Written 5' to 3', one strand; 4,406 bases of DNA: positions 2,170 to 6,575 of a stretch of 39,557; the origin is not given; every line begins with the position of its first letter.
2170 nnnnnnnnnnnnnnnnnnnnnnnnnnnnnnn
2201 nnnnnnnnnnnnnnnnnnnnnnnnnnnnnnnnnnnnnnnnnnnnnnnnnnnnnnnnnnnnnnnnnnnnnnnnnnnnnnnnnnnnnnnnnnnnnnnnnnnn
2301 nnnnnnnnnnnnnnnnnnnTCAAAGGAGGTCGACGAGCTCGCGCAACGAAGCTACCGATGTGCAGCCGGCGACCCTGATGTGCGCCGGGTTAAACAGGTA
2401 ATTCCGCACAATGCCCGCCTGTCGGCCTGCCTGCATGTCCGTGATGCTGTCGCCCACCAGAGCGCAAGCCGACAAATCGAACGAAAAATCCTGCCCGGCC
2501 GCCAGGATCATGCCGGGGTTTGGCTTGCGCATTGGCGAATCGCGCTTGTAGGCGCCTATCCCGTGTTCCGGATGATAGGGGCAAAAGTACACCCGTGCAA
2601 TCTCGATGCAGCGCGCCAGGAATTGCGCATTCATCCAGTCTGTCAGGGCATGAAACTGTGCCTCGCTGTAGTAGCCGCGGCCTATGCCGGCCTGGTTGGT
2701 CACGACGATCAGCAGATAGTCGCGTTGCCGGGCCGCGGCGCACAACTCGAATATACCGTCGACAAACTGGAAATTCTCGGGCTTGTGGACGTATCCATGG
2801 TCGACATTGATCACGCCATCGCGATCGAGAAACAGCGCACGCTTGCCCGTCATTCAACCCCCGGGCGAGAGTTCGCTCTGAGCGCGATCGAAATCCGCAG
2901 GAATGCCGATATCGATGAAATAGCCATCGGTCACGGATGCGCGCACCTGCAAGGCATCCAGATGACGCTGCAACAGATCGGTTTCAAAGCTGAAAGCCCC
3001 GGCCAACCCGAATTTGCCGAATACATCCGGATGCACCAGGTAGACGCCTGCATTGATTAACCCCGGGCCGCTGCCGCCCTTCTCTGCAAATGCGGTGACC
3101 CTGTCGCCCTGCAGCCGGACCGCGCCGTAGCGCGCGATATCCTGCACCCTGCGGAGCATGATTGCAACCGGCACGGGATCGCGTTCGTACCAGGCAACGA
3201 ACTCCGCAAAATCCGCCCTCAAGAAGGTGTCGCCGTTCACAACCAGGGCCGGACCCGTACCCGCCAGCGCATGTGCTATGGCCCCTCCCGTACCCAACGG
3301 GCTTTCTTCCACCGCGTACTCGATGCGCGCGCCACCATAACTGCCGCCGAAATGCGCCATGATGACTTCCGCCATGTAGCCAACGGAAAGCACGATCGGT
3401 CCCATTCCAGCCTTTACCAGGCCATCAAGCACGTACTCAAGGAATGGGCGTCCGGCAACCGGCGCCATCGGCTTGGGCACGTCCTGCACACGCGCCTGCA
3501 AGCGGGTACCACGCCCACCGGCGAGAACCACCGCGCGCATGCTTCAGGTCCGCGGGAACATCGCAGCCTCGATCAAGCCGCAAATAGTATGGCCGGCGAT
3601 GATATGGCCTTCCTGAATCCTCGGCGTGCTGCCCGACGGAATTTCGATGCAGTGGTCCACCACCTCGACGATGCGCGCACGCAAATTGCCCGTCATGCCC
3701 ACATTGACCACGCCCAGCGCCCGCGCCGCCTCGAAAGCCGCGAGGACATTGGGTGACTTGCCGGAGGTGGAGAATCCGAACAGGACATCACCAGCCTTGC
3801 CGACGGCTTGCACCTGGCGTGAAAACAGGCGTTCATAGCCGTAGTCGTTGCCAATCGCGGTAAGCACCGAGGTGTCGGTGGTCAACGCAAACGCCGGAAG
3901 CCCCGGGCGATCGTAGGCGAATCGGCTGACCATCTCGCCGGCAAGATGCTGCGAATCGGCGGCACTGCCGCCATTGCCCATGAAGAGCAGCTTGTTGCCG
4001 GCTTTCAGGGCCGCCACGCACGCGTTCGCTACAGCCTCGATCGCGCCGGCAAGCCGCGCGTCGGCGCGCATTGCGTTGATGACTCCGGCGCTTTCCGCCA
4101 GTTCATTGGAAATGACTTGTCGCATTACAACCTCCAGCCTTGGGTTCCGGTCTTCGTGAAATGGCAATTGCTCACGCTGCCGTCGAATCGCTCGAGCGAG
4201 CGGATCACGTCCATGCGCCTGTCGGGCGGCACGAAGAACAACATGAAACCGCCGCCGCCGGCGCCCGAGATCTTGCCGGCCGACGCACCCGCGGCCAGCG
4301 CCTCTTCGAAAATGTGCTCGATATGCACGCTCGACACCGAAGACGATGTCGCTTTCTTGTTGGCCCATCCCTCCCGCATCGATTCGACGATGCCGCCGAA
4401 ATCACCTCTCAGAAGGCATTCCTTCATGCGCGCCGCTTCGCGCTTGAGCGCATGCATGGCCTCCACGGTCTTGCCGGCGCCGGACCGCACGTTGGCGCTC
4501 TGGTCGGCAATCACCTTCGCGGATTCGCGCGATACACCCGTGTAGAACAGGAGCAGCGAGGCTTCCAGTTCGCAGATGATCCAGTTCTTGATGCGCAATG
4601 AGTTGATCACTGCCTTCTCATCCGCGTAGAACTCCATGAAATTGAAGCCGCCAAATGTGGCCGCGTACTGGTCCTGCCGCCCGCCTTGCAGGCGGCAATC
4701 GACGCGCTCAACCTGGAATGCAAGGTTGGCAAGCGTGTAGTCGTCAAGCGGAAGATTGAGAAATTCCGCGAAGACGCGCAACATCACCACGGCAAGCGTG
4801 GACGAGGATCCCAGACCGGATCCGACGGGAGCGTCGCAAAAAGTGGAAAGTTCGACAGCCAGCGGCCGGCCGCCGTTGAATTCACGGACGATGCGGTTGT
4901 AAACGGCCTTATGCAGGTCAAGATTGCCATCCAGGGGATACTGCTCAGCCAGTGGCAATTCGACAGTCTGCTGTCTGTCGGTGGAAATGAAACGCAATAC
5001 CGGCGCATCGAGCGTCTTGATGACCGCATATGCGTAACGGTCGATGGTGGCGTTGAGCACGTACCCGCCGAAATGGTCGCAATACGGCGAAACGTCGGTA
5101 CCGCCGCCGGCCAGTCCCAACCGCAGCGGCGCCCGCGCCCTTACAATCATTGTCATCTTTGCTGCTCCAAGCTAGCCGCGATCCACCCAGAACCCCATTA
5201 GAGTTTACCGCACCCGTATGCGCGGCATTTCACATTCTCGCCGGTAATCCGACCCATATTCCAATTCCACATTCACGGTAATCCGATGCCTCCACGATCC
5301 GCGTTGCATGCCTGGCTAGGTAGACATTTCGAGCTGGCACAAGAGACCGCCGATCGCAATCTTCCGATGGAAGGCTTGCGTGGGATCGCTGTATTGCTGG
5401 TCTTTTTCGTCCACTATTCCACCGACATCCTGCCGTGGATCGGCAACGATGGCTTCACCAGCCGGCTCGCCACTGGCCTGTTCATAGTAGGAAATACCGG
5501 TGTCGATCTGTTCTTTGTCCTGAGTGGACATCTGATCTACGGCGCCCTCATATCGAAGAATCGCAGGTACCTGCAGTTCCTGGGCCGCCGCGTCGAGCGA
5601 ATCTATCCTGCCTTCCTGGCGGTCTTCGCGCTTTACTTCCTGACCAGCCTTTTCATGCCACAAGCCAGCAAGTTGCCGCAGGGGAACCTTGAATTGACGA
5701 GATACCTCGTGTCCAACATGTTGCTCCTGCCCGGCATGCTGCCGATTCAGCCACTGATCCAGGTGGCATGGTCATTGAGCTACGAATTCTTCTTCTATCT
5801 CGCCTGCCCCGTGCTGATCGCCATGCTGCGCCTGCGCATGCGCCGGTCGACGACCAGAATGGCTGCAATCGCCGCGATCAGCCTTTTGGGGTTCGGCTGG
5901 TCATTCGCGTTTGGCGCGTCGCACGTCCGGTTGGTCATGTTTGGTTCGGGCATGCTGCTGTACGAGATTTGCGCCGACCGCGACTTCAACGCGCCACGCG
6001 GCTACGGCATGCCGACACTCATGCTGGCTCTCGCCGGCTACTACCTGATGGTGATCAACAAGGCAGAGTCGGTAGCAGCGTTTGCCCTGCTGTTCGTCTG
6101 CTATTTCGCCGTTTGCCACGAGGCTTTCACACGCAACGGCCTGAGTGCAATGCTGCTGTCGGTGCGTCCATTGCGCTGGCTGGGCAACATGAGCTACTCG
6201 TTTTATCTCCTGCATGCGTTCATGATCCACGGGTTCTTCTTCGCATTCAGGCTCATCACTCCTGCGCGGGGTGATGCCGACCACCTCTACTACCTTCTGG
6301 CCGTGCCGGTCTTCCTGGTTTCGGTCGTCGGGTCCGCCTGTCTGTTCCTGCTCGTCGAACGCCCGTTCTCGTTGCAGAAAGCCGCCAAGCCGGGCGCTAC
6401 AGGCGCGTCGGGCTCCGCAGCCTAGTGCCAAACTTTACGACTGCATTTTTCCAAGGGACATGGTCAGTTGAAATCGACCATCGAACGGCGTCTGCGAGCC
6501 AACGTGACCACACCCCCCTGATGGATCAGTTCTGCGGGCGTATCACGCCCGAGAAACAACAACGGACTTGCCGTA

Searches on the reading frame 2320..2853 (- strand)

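Call 75: search_protein_families(library=pfam, proteins=[window:2320-2853:-], max_evalue=0.01)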
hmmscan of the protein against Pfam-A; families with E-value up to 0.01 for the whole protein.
window:2320-2853:- (177 aa): 4 families
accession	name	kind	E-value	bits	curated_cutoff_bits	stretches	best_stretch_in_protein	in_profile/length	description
PF13242.12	Hydrolase_like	-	1.2e-08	35.2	22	1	108-148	2-43/75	HAD-hyrolase-like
PF13419.12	HAD_2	-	1.5e-08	35.4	23.8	1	105-148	130-173/178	Haloacid dehalogenase-like hydrolase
PF00702.32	Hydrolase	-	6e-07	30.5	26.4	1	99-147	145-191/191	haloacid dehalogenase-like hydrolase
PF08645.17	PNK3P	-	4e-05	23.8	22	1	23-137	22-127/161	Polynucleotide kinase 3 phosphatase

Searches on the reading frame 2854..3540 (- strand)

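Call 7: search_protein_families(library=ncbifam, proteins=[window:2854-3540:-], max_evalue=0.00001)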
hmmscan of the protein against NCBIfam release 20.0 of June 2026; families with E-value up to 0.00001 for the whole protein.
window:2854-3540:- (228 aa): 30 families (the best 25 are shown)
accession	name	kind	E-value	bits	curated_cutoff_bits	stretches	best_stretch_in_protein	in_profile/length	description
NF049965.1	GlMnHpPGnyltfHddC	equivalog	7.5e-59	199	300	1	1-219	1-216/221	D-glycero-D-manno-heptose 1-phosphate guanosyltransferase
NF052502.1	man1P_GTase_Rv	exception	1.2e-43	149.3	440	1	2-226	2-232/352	mannose-1-phosphate guanylyltransferase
TIGR03992.1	Arch_glmU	subfamily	1.5e-36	126.2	292.1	1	1-217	1-220/393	bifunctional sugar-1-phosphate nucleotidylyltransferase/acetyltransferase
NF041313.1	UDPGP_AglF_Halo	equivalog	3.3e-31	108.5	400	1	1-223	1-233/234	UTP--glucose-1-phosphate uridylyltransferase AglF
NF045761.1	NAMPUrTaseMurU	equivalog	4.2e-28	98.7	250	1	1-220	1-223/226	N-acetylmuramate alpha-1-phosphate uridylyltransferase MurU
TIGR01208.1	rmlA_long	equivalog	2.8e-25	89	320.25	1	2-220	1-230/353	glucose-1-phosphate thymidylyltransferase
TIGR02623.1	G1P_cyt_trans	equivalog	7.6e-20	71.4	300.25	2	1-64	1-64/255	glucose-1-phosphate cytidylyltransferase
NF045697.1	MurNAcPUrMurU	equivalog_domain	7e-18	64.9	370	1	4-224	1-228/229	N-acetylmuramate alpha-1-phosphate uridylyltransferase MurU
NF010935.0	PRK14355.1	equivalog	2.2e-16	59.6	718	1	2-169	5-178/459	bifunctional UDP-N-acetylglucosamine diphosphorylase/glucosamine-1-phosphate N-acetyltransferase GlmU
TIGR01173.1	glmU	equivalog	3.9e-14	52.3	366.85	1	1-169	1-172/452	bifunctional UDP-N-acetylglucosamine diphosphorylase/glucosamine-1-phosphate N-acetyltransferase GlmU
NF041173.1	Sug_nt_acttase_Thmprot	equivalog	1e-13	51.1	600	1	1-216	1-219/405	bifunctional sugar-1-phosphate nucleotidylyltransferase/acetyltransferase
NF010933.0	PRK14353.1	equivalog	6.9e-13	48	505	1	3-154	8-159/453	bifunctional UDP-N-acetylglucosamine diphosphorylase/glucosamine-1-phosphate N-acetyltransferase GlmU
NF010934.1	PRK14354.1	equivalog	8.3e-13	47.6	450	1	3-149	2-147/447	bifunctional UDP-N-acetylglucosamine diphosphorylase/glucosamine-1-phosphate N-acetyltransferase GlmU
NF010936.0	PRK14356.1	equivalog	1.3e-12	47.4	666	1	3-172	8-182/456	bifunctional UDP-N-acetylglucosamine diphosphorylase/glucosamine-1-phosphate N-acetyltransferase GlmU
NF010932.0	PRK14352.1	equivalog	2.1e-11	43.2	611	1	3-158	9-167/488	bifunctional UDP-N-acetylglucosamine diphosphorylase/glucosamine-1-phosphate N-acetyltransferase GlmU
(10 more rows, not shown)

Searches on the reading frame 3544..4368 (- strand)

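Call 7: search_protein_families(library=ncbifam, proteins=[window:3544-4368:-], max_evalue=0.00001)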
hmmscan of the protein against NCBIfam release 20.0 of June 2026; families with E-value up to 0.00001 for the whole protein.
window:3544-4368:- (274 aa): 8 families
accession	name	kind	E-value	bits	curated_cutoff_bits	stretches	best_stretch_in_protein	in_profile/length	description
NF010546.0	PRK13936.1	equivalog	2.4e-55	187.4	276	1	84-272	5-194/197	phosphoheptose isomerase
TIGR00441.1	gmhA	equivalog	1.5e-52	177.8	209.45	1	118-267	5-154/154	D-sedoheptulose 7-phosphate isomerase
NF001628.0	PRK00414.1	equivalog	5.6e-44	150.1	265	1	83-270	3-190/192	D-sedoheptulose 7-phosphate isomerase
NF010547.0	PRK13938.1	equivalog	4.8e-42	143.8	320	1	93-271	14-192/196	D-sedoheptulose 7-phosphate isomerase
NF008138.0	PRK10886.1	equivalog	2.6e-39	135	352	1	100-273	17-193/196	DnaA initiator-associating protein DiaA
NF003915.0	PRK05441.1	subfamily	6.3e-12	45.1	168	1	99-246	37-185/300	N-acetylmuramic acid 6-phosphate etherase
NF009222.0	PRK12570.1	subfamily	7.4e-09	34.9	255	1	109-246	54-192/307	N-acetylmuramic acid 6-phosphate etherase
TIGR00274.1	TIGR00274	equivalog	2.7e-07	29.9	302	0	193-246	127-180/291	N-acetylmuramic acid 6-phosphate etherase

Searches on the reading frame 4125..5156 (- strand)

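Call 7: search_protein_families(library=ncbifam, proteins=[window:4125-5156:-], max_evalue=0.00001)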
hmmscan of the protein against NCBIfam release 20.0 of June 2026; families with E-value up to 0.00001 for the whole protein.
window:4125-5156:- (343 aa): 11 families
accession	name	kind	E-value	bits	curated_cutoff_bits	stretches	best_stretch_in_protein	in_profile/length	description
NF049969.1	GlMnHpPKinHddA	equivalog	3.7e-119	398.1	600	1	3-343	1-338/338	D-glycero-D-manno-heptose 7-phosphate kinase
NF009948.0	PRK13412.1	equivalog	2.9e-32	111.3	721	1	101-308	727-934/974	bifunctional fucokinase/fucose-1-phosphate guanylyltransferase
TIGR00549.1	mevalon_kin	equivalog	6.5e-21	75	163.05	1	72-307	55-275/276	mevalonate kinase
NF003036.0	PRK03926.1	equivalog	7e-17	61.5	403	1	100-337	75-295/302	mevalonate kinase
NF003006.0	PRK03817.1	equivalog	1.1e-16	60.8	443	1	6-214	3-195/352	galactokinase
NF003705.0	PRK05322.1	equivalog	2.3e-10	39.7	385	1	25-169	34-181/388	galactokinase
TIGR00191.1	thrB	equivalog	1.5e-09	37.2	168.25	1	71-182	52-155/304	homoserine kinase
TIGR00131.1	gal_kin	equivalog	7.4e-09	35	226.65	1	6-227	19-228/388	galactokinase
NF001816.0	PRK00555.1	equivalog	1.1e-08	34.4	509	0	3-170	1-161/363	galactokinase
NF002288.1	PRK01212.1-4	equivalog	1e-07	31.3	194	1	70-306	48-264/303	homoserine kinase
NF003472.0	PRK05101.1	equivalog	2e-07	30.3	499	1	8-169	24-181/382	galactokinase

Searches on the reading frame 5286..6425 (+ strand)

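Call 7: search_protein_families(library=ncbifam, proteins=[window:5286-6425:+], max_evalue=0.00001)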
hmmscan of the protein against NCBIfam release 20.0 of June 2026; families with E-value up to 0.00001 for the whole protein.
window:5286-6425:+ (379 aa): 0 families

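Call 23: search_protein_families(library=pfam, proteins=[window:5286-6425:+], max_evalue=10)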
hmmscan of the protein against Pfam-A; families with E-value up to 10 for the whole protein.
window:5286-6425:+ (379 aa): 2 families
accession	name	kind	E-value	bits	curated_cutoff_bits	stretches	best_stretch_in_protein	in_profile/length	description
PF01757.29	Acyl_transf_3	-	2.5e-27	96.3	31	1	28-352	4-322/326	Acyltransferase domain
PF22258.1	DUF6949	-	0.24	12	28.7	1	168-217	46-96/99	Family of unknown function (DUF6949)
